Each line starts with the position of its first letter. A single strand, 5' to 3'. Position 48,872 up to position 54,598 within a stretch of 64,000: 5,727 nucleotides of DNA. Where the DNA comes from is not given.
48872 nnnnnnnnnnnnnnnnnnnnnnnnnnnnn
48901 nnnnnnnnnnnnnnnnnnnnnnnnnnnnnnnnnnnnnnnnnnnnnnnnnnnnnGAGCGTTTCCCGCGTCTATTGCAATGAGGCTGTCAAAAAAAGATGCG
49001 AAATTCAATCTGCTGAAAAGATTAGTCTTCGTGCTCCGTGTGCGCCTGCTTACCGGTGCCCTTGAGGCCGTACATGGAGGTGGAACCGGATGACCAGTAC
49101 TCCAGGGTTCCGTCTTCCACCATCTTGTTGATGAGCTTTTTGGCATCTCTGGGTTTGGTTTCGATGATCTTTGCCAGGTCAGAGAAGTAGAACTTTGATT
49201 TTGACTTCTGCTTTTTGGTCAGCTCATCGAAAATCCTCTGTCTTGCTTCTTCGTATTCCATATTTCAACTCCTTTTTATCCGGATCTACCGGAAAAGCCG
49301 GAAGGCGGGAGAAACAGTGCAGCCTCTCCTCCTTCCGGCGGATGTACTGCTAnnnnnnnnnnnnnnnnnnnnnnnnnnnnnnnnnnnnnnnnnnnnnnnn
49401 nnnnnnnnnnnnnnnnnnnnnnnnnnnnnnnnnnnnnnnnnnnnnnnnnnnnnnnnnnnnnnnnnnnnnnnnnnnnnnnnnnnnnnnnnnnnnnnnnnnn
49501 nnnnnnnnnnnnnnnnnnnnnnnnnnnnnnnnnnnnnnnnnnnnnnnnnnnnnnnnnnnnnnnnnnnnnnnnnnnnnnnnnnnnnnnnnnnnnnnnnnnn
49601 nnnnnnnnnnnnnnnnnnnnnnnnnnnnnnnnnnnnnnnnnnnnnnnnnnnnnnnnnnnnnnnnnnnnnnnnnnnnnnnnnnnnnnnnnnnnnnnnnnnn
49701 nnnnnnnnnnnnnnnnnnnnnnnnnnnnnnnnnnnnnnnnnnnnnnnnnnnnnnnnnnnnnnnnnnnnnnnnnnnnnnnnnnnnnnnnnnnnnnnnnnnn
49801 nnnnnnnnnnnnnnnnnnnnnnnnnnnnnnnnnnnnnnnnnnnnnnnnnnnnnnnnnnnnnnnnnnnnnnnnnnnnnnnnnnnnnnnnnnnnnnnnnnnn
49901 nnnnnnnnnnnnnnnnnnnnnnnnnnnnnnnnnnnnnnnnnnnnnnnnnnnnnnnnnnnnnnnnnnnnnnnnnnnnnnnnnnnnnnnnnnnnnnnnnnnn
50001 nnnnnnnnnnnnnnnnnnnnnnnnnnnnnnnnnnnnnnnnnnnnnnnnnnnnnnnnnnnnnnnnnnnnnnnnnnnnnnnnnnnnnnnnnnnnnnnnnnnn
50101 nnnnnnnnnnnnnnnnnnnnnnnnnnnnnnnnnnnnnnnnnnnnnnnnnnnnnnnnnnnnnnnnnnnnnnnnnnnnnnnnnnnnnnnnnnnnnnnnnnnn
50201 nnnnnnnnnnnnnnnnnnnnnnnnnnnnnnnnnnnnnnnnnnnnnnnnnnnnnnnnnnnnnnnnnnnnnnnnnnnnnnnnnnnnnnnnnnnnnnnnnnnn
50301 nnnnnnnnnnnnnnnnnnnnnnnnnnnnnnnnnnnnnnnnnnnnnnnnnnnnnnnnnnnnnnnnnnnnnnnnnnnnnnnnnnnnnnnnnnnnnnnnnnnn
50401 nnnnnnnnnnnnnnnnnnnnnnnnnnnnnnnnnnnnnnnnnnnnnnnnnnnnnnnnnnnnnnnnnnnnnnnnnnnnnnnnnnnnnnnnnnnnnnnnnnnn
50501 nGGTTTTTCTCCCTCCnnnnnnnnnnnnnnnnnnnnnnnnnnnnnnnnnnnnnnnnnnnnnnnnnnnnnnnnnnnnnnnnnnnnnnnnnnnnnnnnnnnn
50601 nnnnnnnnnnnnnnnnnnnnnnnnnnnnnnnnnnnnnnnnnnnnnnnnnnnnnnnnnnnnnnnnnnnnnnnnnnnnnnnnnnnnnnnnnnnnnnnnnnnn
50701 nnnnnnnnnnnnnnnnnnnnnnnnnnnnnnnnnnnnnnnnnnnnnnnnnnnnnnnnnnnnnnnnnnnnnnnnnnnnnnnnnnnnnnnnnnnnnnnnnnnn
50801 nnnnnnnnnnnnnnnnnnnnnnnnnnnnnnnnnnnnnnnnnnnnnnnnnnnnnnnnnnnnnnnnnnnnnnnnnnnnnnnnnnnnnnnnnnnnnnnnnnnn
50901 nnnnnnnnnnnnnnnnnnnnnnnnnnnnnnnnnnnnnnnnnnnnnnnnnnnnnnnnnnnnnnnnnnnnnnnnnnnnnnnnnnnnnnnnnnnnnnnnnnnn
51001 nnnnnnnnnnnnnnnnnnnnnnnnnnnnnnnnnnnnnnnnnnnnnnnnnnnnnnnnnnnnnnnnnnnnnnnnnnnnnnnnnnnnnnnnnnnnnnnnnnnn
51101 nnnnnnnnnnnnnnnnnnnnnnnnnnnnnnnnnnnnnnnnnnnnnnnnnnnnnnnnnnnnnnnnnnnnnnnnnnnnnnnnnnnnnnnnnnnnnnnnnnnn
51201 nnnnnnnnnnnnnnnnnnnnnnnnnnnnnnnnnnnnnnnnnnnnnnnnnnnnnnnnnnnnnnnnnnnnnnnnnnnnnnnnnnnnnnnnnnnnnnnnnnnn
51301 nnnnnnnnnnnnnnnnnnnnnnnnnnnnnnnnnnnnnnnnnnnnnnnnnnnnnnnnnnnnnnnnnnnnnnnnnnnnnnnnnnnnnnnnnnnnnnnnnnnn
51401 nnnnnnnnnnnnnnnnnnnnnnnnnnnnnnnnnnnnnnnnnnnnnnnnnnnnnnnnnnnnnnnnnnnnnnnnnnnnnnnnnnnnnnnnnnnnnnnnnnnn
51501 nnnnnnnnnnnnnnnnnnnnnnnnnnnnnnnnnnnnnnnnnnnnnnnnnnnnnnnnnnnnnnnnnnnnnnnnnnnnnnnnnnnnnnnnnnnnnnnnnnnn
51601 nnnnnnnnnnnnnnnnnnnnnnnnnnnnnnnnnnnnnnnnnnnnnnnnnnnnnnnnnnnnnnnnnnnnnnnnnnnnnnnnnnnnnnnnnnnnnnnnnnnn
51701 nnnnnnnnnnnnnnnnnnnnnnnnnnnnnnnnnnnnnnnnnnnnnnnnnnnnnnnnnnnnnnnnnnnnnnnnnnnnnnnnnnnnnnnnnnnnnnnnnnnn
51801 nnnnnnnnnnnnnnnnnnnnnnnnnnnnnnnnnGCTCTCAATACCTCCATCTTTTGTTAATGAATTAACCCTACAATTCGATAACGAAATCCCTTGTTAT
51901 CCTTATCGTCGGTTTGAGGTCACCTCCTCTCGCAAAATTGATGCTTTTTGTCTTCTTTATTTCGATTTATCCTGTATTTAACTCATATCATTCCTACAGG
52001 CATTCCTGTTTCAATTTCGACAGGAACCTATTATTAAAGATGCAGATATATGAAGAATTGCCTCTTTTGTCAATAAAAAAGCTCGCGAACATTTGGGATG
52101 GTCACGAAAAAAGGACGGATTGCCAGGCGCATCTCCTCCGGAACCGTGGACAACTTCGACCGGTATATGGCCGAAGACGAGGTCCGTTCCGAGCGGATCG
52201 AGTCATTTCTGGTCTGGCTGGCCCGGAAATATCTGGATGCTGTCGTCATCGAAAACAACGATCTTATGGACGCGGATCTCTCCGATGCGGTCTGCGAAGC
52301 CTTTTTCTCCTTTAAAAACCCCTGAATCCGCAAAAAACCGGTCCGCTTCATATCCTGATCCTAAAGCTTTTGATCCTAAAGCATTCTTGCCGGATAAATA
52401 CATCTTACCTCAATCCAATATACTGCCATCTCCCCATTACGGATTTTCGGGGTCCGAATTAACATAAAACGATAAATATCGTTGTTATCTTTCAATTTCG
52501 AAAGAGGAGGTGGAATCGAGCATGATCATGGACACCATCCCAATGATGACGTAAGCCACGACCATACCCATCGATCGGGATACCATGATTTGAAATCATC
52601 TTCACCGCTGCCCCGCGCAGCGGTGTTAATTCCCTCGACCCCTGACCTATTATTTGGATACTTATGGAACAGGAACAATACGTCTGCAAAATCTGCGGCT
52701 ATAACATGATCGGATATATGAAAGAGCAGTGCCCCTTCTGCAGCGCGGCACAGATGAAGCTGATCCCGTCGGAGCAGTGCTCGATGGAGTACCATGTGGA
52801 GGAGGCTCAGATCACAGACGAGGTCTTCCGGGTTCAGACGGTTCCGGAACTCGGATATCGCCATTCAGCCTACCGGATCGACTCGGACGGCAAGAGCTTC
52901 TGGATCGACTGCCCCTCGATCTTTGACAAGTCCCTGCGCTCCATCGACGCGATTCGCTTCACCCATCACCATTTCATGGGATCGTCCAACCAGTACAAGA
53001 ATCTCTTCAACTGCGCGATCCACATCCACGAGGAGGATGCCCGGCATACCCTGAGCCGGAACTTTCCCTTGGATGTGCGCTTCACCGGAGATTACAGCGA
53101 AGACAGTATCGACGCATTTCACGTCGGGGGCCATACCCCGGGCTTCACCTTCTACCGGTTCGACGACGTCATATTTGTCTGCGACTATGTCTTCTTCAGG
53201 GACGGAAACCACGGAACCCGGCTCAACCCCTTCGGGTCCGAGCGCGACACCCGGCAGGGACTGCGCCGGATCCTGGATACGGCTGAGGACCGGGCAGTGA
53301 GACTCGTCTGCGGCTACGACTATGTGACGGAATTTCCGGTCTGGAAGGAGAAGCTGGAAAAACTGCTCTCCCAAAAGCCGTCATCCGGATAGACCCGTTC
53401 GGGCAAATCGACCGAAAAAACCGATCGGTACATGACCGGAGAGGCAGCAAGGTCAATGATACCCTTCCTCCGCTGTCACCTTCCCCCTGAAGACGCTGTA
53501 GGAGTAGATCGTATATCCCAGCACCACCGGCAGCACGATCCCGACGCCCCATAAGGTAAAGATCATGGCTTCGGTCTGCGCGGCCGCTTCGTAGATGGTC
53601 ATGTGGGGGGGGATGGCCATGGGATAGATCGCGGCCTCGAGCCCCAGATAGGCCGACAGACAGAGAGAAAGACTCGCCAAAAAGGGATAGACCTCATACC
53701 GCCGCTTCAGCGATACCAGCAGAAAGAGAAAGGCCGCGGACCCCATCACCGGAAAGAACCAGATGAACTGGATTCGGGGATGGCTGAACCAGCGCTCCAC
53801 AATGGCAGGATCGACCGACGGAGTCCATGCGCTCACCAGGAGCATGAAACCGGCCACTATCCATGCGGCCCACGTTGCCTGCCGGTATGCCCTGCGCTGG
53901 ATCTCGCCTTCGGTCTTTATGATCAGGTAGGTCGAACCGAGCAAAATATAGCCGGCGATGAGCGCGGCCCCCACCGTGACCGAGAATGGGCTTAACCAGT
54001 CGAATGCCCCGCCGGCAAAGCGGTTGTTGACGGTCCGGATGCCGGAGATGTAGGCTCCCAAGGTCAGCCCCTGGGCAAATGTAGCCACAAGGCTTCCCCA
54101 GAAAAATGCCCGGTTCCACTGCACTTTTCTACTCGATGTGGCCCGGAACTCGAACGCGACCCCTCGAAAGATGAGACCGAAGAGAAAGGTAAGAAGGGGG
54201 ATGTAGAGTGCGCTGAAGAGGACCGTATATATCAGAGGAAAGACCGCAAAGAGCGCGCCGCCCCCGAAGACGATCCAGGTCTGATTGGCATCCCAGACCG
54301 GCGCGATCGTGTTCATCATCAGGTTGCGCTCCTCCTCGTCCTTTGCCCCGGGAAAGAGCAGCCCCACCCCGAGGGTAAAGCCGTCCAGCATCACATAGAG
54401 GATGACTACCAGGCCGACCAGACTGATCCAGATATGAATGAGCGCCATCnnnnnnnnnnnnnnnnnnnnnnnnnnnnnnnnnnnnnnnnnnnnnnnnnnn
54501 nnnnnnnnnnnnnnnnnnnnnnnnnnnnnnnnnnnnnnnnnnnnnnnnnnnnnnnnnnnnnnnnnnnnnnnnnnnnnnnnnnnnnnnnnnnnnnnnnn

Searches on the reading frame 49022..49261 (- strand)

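Call 75: search_protein_families(library=pfam, max_evalue=1, proteins=[window:49022-49261:-])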
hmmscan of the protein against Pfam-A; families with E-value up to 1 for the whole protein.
window:49022-49261:- (79 aa): 6 families
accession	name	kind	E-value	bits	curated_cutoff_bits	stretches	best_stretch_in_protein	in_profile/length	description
PF08679.17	DsrD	-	5.2e-29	100.8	24.2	1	6-68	1-64/65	Dissimilatory sulfite reductase D (DsrD)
PF01399.33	PCI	-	0.0065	17.1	22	1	4-53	23-69/84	PCI domain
PF12793.13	SgrR_N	-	0.01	16.5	24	1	16-58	12-53/115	Sugar transport-related sRNA regulator N-term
PF12752.12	SUZ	-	0.023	15.8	25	1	2-13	43-54/56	SUZ domain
PF01325.25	Fe_dep_repress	-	0.12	13.1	26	1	18-55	17-54/60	Iron dependent repressor, N-terminal DNA binding domain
PF12840.13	HTH_20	-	0.25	11.8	27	1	5-51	4-46/51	Helix-turn-helix domain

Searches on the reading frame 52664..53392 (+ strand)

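Call 51: search_protein_families(library=pfam, proteins=[window:52664-53392:+])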
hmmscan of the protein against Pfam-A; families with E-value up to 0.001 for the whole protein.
window:52664-53392:+ (242 aa): 1 family
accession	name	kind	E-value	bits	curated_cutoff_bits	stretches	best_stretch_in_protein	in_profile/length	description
PF21349.2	RUBY_RBDX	-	0.00024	20.9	26.5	1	6-30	1-26/30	Rubrerythrin, rubredoxin-like domain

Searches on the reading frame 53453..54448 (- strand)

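Call 51: search_protein_families(library=pfam, proteins=[window:53453-54448:-])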
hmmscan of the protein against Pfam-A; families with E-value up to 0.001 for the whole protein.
window:53453-54448:- (331 aa): 1 family
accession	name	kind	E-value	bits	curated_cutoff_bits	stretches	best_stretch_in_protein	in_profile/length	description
PF02322.20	Cyt_bd_oxida_II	-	1.5e-90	304.1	35.6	1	4-320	2-302/302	Cytochrome bd terminal oxidase subunit II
